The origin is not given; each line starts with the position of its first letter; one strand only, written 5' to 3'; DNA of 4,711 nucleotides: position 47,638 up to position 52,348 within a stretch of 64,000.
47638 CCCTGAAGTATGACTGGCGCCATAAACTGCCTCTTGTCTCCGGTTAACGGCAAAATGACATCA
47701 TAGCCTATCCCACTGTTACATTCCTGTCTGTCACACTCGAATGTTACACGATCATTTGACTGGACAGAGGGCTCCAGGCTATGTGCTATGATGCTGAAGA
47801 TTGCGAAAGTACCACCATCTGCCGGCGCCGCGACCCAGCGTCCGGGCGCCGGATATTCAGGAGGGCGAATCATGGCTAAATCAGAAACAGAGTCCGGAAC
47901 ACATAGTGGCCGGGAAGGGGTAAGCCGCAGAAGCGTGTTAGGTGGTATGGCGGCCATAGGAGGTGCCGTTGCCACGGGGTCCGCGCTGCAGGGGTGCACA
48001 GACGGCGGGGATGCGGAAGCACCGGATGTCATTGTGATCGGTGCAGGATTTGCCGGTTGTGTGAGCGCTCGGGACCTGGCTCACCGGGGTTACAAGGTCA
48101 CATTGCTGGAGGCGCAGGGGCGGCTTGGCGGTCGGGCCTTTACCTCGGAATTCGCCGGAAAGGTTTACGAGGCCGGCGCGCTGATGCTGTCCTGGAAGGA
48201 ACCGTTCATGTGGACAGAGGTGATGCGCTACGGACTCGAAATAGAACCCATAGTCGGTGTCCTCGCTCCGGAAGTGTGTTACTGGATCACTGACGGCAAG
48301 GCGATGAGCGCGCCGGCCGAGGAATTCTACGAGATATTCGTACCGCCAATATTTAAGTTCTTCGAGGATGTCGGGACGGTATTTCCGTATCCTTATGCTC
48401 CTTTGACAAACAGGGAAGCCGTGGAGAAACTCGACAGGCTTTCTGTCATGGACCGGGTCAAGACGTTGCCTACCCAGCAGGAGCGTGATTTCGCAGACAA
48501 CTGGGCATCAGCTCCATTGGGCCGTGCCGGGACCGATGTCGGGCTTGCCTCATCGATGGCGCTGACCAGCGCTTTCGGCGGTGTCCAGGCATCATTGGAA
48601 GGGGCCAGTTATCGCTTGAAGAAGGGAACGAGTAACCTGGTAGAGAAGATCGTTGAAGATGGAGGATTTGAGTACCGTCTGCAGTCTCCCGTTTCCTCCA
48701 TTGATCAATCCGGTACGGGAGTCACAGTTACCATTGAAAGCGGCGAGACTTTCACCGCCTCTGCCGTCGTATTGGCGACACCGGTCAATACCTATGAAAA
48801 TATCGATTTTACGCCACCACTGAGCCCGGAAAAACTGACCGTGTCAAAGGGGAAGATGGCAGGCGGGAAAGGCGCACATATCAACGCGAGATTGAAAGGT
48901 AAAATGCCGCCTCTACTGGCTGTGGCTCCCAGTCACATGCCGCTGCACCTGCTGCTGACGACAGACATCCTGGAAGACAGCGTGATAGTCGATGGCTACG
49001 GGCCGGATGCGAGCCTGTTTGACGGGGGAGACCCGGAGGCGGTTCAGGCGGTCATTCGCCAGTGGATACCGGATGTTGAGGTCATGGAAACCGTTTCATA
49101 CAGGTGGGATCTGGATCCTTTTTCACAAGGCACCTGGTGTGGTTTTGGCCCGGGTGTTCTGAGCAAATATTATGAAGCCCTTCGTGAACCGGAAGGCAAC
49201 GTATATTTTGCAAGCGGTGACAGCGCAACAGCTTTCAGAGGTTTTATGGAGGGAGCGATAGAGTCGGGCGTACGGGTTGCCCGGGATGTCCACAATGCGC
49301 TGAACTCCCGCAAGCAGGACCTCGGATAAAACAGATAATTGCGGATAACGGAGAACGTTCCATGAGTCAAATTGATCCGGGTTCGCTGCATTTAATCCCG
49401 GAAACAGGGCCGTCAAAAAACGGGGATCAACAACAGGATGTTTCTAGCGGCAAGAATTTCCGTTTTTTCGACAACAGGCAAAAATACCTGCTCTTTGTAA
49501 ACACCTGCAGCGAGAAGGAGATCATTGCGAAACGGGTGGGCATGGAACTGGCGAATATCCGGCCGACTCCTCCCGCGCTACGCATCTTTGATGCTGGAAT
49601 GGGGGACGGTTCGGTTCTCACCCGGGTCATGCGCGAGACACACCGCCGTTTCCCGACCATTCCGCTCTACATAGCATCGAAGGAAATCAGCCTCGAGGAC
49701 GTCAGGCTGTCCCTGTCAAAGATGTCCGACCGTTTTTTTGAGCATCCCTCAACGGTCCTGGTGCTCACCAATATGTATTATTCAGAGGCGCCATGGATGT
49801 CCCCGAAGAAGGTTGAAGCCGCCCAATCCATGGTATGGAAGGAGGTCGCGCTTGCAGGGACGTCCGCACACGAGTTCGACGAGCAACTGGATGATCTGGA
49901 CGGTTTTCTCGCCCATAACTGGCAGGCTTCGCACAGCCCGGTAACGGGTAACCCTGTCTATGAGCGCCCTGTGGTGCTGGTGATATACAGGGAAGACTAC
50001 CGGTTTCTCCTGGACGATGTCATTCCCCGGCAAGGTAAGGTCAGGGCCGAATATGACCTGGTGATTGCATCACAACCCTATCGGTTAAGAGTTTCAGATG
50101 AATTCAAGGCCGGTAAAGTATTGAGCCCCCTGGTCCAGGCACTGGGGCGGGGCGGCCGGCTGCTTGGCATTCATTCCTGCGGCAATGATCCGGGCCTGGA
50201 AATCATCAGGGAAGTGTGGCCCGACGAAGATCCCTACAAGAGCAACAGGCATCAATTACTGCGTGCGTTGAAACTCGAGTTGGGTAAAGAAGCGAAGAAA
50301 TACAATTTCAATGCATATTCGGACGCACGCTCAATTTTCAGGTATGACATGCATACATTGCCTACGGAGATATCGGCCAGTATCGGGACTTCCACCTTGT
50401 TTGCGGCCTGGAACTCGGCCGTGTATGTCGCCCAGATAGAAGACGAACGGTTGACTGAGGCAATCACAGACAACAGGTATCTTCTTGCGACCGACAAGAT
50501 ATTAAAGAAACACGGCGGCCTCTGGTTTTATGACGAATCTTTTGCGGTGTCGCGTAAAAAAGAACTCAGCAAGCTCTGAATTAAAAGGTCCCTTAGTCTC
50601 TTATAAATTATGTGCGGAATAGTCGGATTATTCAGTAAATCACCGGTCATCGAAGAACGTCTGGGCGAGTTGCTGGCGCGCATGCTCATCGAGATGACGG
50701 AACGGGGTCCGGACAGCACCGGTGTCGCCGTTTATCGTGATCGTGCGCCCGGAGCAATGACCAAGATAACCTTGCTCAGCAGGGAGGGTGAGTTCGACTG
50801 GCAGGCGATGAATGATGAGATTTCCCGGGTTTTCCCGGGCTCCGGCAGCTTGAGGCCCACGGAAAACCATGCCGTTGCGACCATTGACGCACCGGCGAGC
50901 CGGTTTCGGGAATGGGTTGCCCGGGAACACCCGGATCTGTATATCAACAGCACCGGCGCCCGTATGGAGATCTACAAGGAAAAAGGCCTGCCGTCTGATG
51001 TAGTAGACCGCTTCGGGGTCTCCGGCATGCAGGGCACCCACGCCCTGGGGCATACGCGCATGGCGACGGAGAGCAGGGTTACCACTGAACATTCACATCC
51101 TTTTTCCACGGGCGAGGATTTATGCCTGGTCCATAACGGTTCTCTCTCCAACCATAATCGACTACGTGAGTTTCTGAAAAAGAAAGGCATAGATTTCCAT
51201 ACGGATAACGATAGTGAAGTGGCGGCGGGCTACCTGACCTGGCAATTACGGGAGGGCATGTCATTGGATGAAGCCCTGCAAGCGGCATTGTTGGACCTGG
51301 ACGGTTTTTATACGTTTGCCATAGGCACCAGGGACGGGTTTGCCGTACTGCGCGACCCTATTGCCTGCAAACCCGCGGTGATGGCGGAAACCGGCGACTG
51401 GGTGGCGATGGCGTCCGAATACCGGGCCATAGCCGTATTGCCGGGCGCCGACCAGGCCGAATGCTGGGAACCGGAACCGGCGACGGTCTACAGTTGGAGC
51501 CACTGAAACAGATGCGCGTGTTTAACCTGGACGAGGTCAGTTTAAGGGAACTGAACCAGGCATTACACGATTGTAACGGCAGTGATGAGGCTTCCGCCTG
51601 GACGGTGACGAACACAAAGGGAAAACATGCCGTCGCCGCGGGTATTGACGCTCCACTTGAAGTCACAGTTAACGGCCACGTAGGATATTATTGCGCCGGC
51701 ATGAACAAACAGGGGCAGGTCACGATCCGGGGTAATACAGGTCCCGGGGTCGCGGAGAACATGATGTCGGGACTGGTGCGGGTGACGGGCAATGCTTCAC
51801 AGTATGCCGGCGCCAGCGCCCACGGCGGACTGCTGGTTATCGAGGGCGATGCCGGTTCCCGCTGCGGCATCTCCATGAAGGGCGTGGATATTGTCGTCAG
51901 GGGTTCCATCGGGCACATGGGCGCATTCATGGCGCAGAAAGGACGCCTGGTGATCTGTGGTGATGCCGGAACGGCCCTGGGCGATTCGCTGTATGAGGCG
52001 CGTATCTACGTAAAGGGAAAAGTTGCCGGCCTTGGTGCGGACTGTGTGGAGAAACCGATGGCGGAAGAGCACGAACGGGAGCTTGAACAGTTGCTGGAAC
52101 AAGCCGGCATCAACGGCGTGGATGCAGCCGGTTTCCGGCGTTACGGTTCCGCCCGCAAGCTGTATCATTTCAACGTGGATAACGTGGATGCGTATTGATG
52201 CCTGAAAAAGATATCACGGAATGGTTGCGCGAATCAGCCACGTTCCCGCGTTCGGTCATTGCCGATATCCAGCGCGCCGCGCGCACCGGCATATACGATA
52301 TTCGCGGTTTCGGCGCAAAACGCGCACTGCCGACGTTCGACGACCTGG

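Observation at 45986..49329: Candidate membrane-tethered periplasmic amine dehydrogenase system: Tat-lipoprotein flavin amine oxidoreductase, lipoprotein cytochrome c and MFS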

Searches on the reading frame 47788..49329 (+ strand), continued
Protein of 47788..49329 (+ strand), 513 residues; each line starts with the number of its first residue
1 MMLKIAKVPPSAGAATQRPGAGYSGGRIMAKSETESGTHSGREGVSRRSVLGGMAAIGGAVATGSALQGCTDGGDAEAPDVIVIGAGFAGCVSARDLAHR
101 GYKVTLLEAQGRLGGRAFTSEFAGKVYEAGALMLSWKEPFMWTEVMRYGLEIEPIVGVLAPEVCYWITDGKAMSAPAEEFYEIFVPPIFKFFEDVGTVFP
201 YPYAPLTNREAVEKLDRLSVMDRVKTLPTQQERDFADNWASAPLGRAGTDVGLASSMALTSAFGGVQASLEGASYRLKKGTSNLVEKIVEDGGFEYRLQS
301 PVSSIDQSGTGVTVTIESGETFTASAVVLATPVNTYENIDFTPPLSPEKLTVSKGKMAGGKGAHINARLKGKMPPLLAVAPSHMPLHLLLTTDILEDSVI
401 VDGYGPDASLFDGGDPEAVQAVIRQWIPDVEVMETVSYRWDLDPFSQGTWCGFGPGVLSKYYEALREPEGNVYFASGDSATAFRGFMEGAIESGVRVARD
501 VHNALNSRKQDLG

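Call 83: search_dna_similar(query=window:47872-49329:+, collection=plasmids, mode=protein, max_rows=12, max_evalue=1e-30)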
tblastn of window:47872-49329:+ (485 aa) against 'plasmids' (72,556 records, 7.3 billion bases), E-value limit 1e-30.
Records with a match: 19; places in all: 22; records where one place covers at least 80% of the query: 19.
Best place of each record, by identity: <60% 19.
By first word of the organism name: Sphingobium 4; Rhodococcus 3; Cupriavidus 3; Streptomyces 2; Acinetobacter 2; Shinella 1; Sinorhizobium 1; Sphingomonas 1; Burkholderia 1; Dietzia 1.
By predicted mobility (MOB-suite, as given by PLSDB): non-mobilizable 10; mobilizable 5; conjugative 4.
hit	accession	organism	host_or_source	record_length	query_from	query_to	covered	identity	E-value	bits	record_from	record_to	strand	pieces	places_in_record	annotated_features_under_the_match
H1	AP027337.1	Sphingobium sp. TomTYG72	-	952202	15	483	97%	34.4%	2e-72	256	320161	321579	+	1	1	amine oxidase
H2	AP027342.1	Sphingobium sp. TomTYG74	-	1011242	15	483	97%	34.4%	2e-72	256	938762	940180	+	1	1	amine oxidase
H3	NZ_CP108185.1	Streptomyces virginiae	-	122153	6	478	98%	33.3%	4e-60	220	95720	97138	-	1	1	NAD(P)/FAD-dependent oxidoreductase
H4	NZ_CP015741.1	Shinella sp. HZN7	-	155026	10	479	97%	33.5%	8e-58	214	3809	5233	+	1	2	NAD(P)/FAD-dependent oxidoreductase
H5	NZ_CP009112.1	Rhodococcus opacus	soil sample, Enrichment culture with ...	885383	49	473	88%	36.6%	1e-70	251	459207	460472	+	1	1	NAD(P)/FAD-dependent oxidoreductase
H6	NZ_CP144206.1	Sinorhizobium chiapasense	mixed culture,rhizosphere soil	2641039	17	477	95%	33.5%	2e-73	259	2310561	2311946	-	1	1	none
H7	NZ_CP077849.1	Acinetobacter baumannii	Homo sapiens,Rectal swab_P28_BU14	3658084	52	480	88%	35.9%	2e-71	253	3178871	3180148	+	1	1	none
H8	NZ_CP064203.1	Acinetobacter baumannii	Homo sapiens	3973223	52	480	88%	35.9%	2e-71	253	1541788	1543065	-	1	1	none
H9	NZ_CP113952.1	Rhodococcus sp. JS3073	culture,soil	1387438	49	473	88%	35.9%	1e-67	242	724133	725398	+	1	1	record has no annotation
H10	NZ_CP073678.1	Cupriavidus sp. KK10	Isolate,A bacterial consortium from ...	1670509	47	477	89%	34.5%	4e-59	218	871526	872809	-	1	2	none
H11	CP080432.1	Sphingomonas sp. DS-9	-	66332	48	478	89%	34.1%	4e-69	247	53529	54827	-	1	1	record has no annotation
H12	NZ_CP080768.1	Cupriavidus pinatubonensis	genomic assembly,soil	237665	14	470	94%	32.1%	7e-67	240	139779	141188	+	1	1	NAD(P)/FAD-dependent oxidoreductase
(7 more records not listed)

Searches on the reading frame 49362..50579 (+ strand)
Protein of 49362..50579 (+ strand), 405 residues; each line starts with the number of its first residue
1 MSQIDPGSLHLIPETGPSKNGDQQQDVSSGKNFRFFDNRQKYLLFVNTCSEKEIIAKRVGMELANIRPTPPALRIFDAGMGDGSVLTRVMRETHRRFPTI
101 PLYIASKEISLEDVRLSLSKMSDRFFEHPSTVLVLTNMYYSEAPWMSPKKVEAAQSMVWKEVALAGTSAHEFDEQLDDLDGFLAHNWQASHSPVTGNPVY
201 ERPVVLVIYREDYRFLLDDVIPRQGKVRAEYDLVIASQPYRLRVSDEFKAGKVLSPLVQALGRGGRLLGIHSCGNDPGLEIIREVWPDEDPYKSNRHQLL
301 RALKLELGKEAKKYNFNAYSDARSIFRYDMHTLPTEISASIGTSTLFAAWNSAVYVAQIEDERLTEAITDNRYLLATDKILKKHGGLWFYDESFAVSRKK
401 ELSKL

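Call 3: search_protein_families(library=pfam, proteins=[window:49362-50579:+])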
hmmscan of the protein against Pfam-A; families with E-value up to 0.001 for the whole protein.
window:49362-50579:+ (405 aa): 0 families

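Call 4: search_protein_families(library=ncbifam, proteins=[window:49362-50579:+])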
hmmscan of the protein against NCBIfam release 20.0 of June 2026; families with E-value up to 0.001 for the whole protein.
window:49362-50579:+ (405 aa): 0 families

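Call 51: search_protein_families(library=pfam, proteins=[window:49362-50579:+], max_evalue=0.01)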
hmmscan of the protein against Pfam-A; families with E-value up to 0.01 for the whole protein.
window:49362-50579:+ (405 aa): 0 families

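Call 65: search_solved_structures(query=window:49362-50579:+, max_evalue=1)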
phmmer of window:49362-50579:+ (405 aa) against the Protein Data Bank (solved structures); distinct sequences matched with E-value up to 1: 1.
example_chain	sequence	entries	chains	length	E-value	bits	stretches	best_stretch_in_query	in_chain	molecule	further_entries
3q6k_A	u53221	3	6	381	0.36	13.3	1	317-402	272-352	43.2 kDa salivary protein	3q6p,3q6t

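Call 66: find_homologous_proteins(query=window:49362-50579:+, max_evalue=0.00001)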
Query window:49362-50579:+ (405 aa): 8000 proteins with E <= 0.00001 among 8000 candidates; the best 120 are listed.
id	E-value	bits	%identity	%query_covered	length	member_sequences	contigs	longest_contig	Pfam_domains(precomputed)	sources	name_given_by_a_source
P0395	4.8e-272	920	100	100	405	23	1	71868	-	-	-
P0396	5.0e-269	910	99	100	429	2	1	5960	-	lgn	-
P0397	2.7e-234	796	87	99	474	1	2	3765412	-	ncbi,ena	-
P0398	3.1e-232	789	86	99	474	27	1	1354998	-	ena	-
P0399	1.1e-230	784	86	99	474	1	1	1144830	-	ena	-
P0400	5.1e-229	778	85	99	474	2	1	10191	-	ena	-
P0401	2.6e-228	776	85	99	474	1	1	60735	-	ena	-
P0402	1.1e-222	757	86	96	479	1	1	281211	-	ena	-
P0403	1.3e-216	738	79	98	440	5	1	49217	-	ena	-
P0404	2.5e-210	717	77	99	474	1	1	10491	-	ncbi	-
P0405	9.9e-210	715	76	98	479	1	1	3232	-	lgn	-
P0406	1.3e-209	714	77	98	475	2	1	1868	-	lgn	-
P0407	1.6e-203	694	74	99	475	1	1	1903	-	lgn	-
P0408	1.7e-203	694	74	99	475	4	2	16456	-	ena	-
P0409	2.7e-202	690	74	99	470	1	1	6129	-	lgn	-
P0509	2.0e-189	648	73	92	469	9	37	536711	-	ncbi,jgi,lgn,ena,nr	ncbi:MAG: hypothetical protein JNJ42_12510 [Burkholderiaceae bacterium]|nr:hypothetical protein [Bur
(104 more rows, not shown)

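Call 68: find_encoding_contigs(protein=P0509, flank=8000, max_places=3)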
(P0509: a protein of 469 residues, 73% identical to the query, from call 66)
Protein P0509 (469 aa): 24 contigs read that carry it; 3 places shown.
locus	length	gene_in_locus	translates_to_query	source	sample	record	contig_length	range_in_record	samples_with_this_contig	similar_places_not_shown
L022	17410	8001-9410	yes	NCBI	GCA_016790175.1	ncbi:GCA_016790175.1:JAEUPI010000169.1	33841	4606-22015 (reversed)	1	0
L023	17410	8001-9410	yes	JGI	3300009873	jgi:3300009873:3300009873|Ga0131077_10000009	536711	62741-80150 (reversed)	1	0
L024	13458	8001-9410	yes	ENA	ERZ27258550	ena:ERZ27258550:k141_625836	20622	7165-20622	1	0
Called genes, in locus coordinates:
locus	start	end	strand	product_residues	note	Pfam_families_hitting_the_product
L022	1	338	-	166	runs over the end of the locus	PF07883:Cupin_2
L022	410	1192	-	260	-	PF00106:adh_short, PF08659:KR, PF23441:SDR (faint), PF13561:adh_short_C2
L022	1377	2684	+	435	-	PF01266:DAO (faint), PF07992:Pyr_redox_2, PF00070:Pyr_redox, PF22366:NDH2_C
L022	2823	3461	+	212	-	PF03006:HlyIII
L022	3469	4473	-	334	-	PF03330:DPBB_1, PF05036:SPOR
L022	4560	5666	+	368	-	PF08240:ADH_N, PF00107:ADH_zinc_N, PF13602:ADH_zinc_N_2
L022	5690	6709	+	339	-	PF04055:Radical_SAM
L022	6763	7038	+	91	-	PF12836:HHH_3, PF14579:HHH_6 (weak), PF00633:HHH (faint)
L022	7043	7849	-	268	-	PF00293:NUDIX (faint)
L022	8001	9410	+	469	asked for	-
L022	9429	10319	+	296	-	-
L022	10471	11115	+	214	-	-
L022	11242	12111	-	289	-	PF20032:ADYC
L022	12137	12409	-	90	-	-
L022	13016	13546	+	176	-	PF00034:Cytochrom_C (weak), PF13442:Cytochrome_CBB3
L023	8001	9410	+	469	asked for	-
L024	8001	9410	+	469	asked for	-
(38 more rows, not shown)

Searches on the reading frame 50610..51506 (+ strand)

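Call 3: search_protein_families(library=pfam, proteins=[window:50610-51506:+])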
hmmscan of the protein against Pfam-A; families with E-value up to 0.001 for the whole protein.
window:50610-51506:+ (298 aa): 3 families
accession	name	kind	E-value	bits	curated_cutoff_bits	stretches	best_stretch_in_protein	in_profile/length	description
PF13522.11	GATase_6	-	1.7e-18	67.3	27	1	141-270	9-130/130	Glutamine amidotransferase domain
PF13537.11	GATase_7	-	2.6e-16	60.2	25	1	149-274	2-121/123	Glutamine amidotransferase domain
PF13230.11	GATase_4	-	0.00053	19.4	23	0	141-217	70-145/272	Glutamine amidotransferases class-II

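Call 4: search_protein_families(library=ncbifam, proteins=[window:50610-51506:+])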
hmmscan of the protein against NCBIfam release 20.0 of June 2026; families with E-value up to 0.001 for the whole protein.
window:50610-51506:+ (298 aa): 7 families
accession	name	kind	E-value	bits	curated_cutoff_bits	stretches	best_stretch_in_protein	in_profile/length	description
NF001484.0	PRK00331.1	subfamily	1.2e-28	99.9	381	1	117-274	40-198/601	isomerizing glutamine--fructose-6-phosphate transaminase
TIGR01135.1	glmS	equivalog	1.3e-27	96.5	418.05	1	117-273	39-196/607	glutamine--fructose-6-phosphate transaminase (isomerizing)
TIGR01134.1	purF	equivalog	5.7e-24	85.3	350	1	116-276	38-201/432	amidophosphoribosyltransferase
TIGR01536.1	asn_synth_AEB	equivalog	1.3e-21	77.2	267.1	1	140-278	42-170/517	asparagine synthase (glutamine-hydrolyzing)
NF006949.0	PRK09431.1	equivalog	3.1e-14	52.4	499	1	143-275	43-166/554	asparagine synthase B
TIGR03104.1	trio_amidotrans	equivalog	5.5e-12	44.7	570.1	1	140-279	39-170/589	N-acetylglutaminylglutamine amidotransferase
TIGR03108.1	eps_aminotran_1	hypoth_equivalog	3.8e-09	35.8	816.9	1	145-281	45-173/628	XrtA/PEP-CTERM system amidotransferase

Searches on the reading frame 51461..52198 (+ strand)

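Call 3: search_protein_families(library=pfam, proteins=[window:51461-52198:+])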
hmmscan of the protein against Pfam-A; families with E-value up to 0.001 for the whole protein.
window:51461-52198:+ (245 aa): 1 family
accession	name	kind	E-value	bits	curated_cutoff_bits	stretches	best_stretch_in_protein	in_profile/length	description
PF01493.24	GXGXG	-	1.2e-08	35.1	32.5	1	52-190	17-168/190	GXGXG motif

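Call 4: search_protein_families(library=ncbifam, proteins=[window:51461-52198:+])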
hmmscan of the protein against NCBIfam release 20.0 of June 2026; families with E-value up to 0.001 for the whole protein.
window:51461-52198:+ (245 aa): 2 families
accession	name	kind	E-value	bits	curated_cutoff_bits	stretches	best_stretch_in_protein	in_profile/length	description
TIGR03122.1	one_C_dehyd_C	equivalog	6.5e-18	64.9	130.65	1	67-193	82-215/260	formylmethanofuran dehydrogenase subunit C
NF042910.1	FMH_DH_FwdC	exception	2.8e-16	59.4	340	1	66-189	82-212/271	tungsten-dependent formylmethanofuran dehydrogenase subunit FwdC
